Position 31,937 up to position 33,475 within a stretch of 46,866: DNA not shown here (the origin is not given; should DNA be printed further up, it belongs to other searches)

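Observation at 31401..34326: MoxR-type AAA+ ATPase + HExxH/VWA protein + unknown protein are wedged into the pyl cluster and translationally coupled to pylB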

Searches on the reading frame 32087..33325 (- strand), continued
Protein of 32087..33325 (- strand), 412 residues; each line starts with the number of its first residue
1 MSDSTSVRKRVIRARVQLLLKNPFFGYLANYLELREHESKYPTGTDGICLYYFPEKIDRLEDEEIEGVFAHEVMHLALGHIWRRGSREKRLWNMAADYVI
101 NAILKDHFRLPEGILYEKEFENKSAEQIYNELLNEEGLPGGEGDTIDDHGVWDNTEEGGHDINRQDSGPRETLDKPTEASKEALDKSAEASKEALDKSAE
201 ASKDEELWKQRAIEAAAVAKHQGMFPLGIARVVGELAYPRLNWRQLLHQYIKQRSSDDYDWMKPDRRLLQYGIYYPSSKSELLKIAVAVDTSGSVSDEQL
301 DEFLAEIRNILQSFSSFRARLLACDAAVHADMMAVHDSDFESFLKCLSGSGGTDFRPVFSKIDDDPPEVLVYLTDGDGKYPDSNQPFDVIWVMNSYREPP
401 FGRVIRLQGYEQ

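Call 81: predict_structure(alignment_id=A5)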
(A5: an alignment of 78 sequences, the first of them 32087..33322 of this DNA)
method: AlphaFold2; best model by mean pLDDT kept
length: 411 residues; sequences in the alignment: 78
mean_pLDDT: 83.7   pTM: 0.61
mean pLDDT of the five models: 83.7, 82.9, 82.7, 82.3, 81.7
residues with pLDDT >= 90: 238; 70-90: 90; 50-70: 52; < 50: 31
segments of 3 or more residues with pLDDT < 50: 157-160, 162-167, 169-176, 178-180, 257-260, 409-411
pLDDT, mean of each block of 10 residues (from residue 1): 83 97 97 95 96 96 98 96 91 96 96 94 93 74 81 61 46 45 63 76 91 93 86 67 70 59 66 59 93 90 89 90 94 94 87 94 93 95 88 91 74 35
secondary structure, 60 per line:
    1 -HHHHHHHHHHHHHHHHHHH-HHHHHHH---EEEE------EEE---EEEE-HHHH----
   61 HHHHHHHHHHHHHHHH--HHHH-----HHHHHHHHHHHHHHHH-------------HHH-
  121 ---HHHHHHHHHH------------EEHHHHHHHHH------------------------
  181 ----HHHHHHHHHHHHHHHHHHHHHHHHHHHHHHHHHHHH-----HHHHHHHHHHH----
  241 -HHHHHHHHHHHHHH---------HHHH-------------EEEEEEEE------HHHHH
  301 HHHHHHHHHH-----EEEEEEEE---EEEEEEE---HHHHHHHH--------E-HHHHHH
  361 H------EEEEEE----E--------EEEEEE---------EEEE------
elements in order: H2-20 H22-28 E32-35 E42-44 E48-51 H53-56 H61-76 H79-82 H88-103 H124-133 H148-156 H185-220 H226-236 H242-255 H265-268 E282-289 H296-310 E316-323 E327-333 H337-344 H355-361 E368-373 E387-392 E402-405
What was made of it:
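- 32715..32815 (-): 33-nt x 3.1 in-frame tandem repeat (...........) in the low-confidence linker between the zincin and vWA domains. Linker pLDDT is below 50 (call 81).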

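Call 84: fold_search(model_id=the predicted structure, library=pdb)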
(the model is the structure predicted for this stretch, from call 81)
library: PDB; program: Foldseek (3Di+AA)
matches with E <= 10: 750; with E <= 0.001: 13
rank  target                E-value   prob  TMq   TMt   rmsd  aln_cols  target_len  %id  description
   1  6pyo_A                1.3e-04  1.00  0.23  0.51   5.2       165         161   18  Calcium Activated Chloride Channel Regulator 1 (CLCA1) VWA Domain (released 2020-01-29)
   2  9c4f_I                1.7e-04  1.00  0.22  0.42   5.1       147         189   17  Infectious B19V capsid (released 2024-10-16)
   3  4jdu                  1.8e-04  1.00  0.23  0.44   3.7       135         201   13  The crystal structure of an aerotolerance-related membrane protein from Bacteroides fragilis NCTC 9343 with multiple mut (released 2013-03-27)
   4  6fpy_A                1.8e-04  1.00  0.24  0.17   6.6       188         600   15  Inter-alpha-inhibitor heavy chain 1, wild type (released 2019-02-27)
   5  6fpy_B                2.0e-04  1.00  0.23  0.17   6.3       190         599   15  Inter-alpha-inhibitor heavy chain 1, wild type (released 2019-02-27)
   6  6pyo_B                2.7e-04  1.00  0.23  0.53   4.3       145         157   20  Calcium Activated Chloride Channel Regulator 1 (CLCA1) VWA Domain (released 2020-01-29)
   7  6pyx_A                2.7e-04  1.00  0.24  0.53   4.8       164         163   17  Calcium Activated Chloride Channel Regulator 1 (CLCA1) VWA Domain (released 2020-01-29)
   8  6fpz_A                2.7e-04  1.00  0.22  0.16   7.1       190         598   14  Inter-alpha-inhibitor heavy chain 1, D298A (released 2019-02-27)
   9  8ql1_G                3.9e-04  1.00  0.23  0.38   8.2       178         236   18  Crystal structure of the human MDN1-MIDAS/NLE1-UBL complex (released 2025-04-09)
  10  3ibs_A                4.1e-04  1.00  0.22  0.40   9.0       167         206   15  Crystal structure of conserved hypothetical protein BatB from Bacteroides thetaiotaomicron (released 2009-08-25)
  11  9l5y_B                5.2e-04  0.92  0.24  0.21  18.4       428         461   12  Structure of Ro60 dimer from Thermus phage phiLo (released 2025-12-10)
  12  3ibs_B                6.5e-04  1.00  0.23  0.42   8.2       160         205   13  Crystal structure of conserved hypothetical protein BatB from Bacteroides thetaiotaomicron (released 2009-08-25)
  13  9nfa_A                7.7e-04  1.00  0.23  0.18   5.0       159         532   14  Cryo-EM structure of Ro60/La/minimal misfolded pre-5S rRNA complex with Fab, composite map (released 2026-02-04)
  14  9ykb_B                1.0e-03  1.00  0.22  0.34  11.2       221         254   14  The von Willebrand factor A domain of human capillary morphogenesis gene II, fused to the 1TEL crystallization chapero (released 2025-10-22)
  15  5es4_A                1.1e-03  1.00  0.21  0.09   5.4       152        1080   14  RE-REFINEMENT OF INTEGRIN ALPHAXBETA2 ECTODOMAIN IN THE CLOSED/BENT CONFORMATION (released 2016-03-02)
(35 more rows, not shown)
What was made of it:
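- On DUF2201_N + DUF2201 (zincin-vWA co-chaperone): Foldseek hits to CLCA1 vWA, BatB and MDN1 MIDAS at probability 1.0 (calls 81 and 84).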

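Call 85: list_cluster_members(proteins=[L093:4411-5949:+, L093:5956-7602:+, P0053, P0301])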
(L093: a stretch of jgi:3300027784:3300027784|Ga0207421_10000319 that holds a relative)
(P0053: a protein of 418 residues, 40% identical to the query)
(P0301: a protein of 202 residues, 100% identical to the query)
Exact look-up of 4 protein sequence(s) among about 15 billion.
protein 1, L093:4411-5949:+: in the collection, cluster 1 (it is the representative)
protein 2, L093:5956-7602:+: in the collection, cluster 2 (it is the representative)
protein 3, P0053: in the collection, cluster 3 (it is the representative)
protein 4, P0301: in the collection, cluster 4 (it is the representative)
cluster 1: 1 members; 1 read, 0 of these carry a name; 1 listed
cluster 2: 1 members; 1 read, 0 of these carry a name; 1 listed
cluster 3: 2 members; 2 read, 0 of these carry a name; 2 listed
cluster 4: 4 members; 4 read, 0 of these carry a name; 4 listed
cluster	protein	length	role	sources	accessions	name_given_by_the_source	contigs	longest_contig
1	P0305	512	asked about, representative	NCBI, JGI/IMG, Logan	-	-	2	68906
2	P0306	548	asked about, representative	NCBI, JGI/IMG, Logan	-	-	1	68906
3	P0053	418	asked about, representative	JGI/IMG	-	-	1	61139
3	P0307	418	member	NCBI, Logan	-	-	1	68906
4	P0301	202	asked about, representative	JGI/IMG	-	-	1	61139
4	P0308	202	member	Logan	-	-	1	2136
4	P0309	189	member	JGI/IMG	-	-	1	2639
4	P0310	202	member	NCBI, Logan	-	-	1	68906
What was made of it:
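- Tried and rejected: The clusters carry no names (call 85).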

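Call 87: search_solved_structures(query=A5, max_evalue=1)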
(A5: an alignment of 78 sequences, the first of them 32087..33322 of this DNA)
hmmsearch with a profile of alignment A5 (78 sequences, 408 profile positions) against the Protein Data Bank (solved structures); distinct sequences matched with E-value up to 1: 11.
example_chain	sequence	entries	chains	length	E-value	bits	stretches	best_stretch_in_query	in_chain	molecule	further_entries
9das_A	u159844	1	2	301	0.0011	21.2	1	278-359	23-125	Flagellin hook IN motif family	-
1n3y_A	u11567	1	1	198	0.0071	18.5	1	278-334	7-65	Integrin alpha-X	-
3c37_A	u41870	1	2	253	0.014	17.5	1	31-86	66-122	Peptidase, M48 family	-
4qhf_A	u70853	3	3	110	0.043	15.9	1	37-78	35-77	Uncharacterized protein MJ1213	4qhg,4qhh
4qhj_A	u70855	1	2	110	0.044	15.9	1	37-78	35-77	Uncharacterized protein MJ1213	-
4qhi_A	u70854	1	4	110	0.055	15.6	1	37-78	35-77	Uncharacterized protein MJ1213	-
3k6s_A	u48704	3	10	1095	0.11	14.6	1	279-334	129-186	Integrin alpha-X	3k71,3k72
4neh_A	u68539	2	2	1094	0.11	14.6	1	279-334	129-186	Integrin alpha-X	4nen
5es4_A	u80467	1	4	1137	0.11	14.6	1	279-334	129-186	Integrin alpha-X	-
9hll_A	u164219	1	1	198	0.21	13.7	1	279-317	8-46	Integrin alpha-M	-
6rhv_C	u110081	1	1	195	0.21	13.7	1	278-317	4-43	Integrin alpha-M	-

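Call 88: find_encoding_contigs(protein=P0047, flank=10000, max_places=1)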
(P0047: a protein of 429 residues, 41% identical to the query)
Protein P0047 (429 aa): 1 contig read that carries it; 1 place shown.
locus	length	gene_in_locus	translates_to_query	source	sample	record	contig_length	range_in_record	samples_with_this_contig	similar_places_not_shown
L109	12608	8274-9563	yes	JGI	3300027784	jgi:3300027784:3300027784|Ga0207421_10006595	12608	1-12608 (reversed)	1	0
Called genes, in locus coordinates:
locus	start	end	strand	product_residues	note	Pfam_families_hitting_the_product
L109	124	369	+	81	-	-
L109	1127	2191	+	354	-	PF00149:Metallophos, PF12850:Metallophos_2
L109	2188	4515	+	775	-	PF13175:AAA_15, PF13514:AAA_27, PF06009: (weak), PF23991:DUF7310 (weak)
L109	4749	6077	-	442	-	-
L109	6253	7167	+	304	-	-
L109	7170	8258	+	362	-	-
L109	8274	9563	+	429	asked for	PF13203:DUF2201_N, PF09967:DUF2201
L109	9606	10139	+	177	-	-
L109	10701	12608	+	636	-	?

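Call 89: find_encoding_contigs(protein=P0050, flank=10000, max_places=1)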
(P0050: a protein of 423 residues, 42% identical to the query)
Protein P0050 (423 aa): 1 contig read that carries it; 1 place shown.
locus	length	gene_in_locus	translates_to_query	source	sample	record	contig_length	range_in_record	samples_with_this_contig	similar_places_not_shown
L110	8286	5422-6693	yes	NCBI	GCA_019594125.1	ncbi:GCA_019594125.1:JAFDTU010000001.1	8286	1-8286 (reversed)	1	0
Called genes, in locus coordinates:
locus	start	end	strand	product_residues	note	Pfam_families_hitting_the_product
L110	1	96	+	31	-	?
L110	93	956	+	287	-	-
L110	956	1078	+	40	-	-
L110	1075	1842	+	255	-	PF07362:CcdA, PF02463:SMC_N (faint), PF13175:AAA_15 (weak), PF13476:AAA_23, PF13514:AAA_27 (faint), PF13304:AAA_21 (faint)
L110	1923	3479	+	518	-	PF13238:AAA_18 (faint), PF00004:AAA, PF17862:AAA_lid_3 (faint)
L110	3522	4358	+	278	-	-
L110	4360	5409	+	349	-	-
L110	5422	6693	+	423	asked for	PF13203:DUF2201_N, PF09967:DUF2201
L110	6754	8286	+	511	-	?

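Call 94: search_protein_families(library=phrogs, proteins=[L008:12362-13324:+, L008:11393-11941:+, L008:13703-14254:+, L008:17035-17739:+, L008:18376-19002:+, L008:19232-19864:+, L010:11373-12476:+, L010:12800-13588:+, L010:13600-14223:+, L010:7823-8803:+], max_evalue=0.001)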
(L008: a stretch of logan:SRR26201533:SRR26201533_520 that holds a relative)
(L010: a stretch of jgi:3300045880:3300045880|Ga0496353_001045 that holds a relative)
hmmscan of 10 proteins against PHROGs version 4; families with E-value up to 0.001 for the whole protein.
L008:12362-13324:+ (320 aa): 2 families
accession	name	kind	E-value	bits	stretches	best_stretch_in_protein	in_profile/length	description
phrog_30528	-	unknown function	3.4e-07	31.3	0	1-46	1-46/183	-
phrog_23089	-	unknown function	4.8e-05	24.1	1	1-53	1-50/239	-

L008:11393-11941:+ (182 aa): 0 families

L008:13703-14254:+ (183 aa): 0 families

L008:17035-17739:+ (234 aa): 5 families
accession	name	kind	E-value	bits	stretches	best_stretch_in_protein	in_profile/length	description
phrog_1706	-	DNA, RNA and nucleotide metabolism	4.1e-27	96.4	1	19-228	41-245/293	CRISPR/Cas system associated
phrog_1990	-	DNA, RNA and nucleotide metabolism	2.2e-11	44.7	1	16-232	25-242/290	Cas4-domain exonuclease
phrog_1674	-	DNA, RNA and nucleotide metabolism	2.1e-08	34.7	1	114-223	145-260/276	exonuclease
phrog_2506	-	DNA, RNA and nucleotide metabolism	2e-06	28.2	1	88-225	184-333/342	exonuclease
phrog_434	-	DNA, RNA and nucleotide metabolism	9.8e-05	22.7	1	96-204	143-244/372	RecE-like recombination exonuclease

L008:18376-19002:+ (208 aa): 0 families

L008:19232-19864:+ (210 aa): 1 family
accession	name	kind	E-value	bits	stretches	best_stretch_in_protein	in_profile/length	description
phrog_20431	-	unknown function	5.3e-06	27.1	1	4-184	6-182/293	-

L010:11373-12476:+ (367 aa): 0 families

L010:12800-13588:+ (262 aa): 0 families

L010:13600-14223:+ (207 aa): 0 families

L010:7823-8803:+ (326 aa): 1 family
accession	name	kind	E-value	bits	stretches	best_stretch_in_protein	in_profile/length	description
phrog_1221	-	unknown function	0.00094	19.3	0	56-101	81-126/355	-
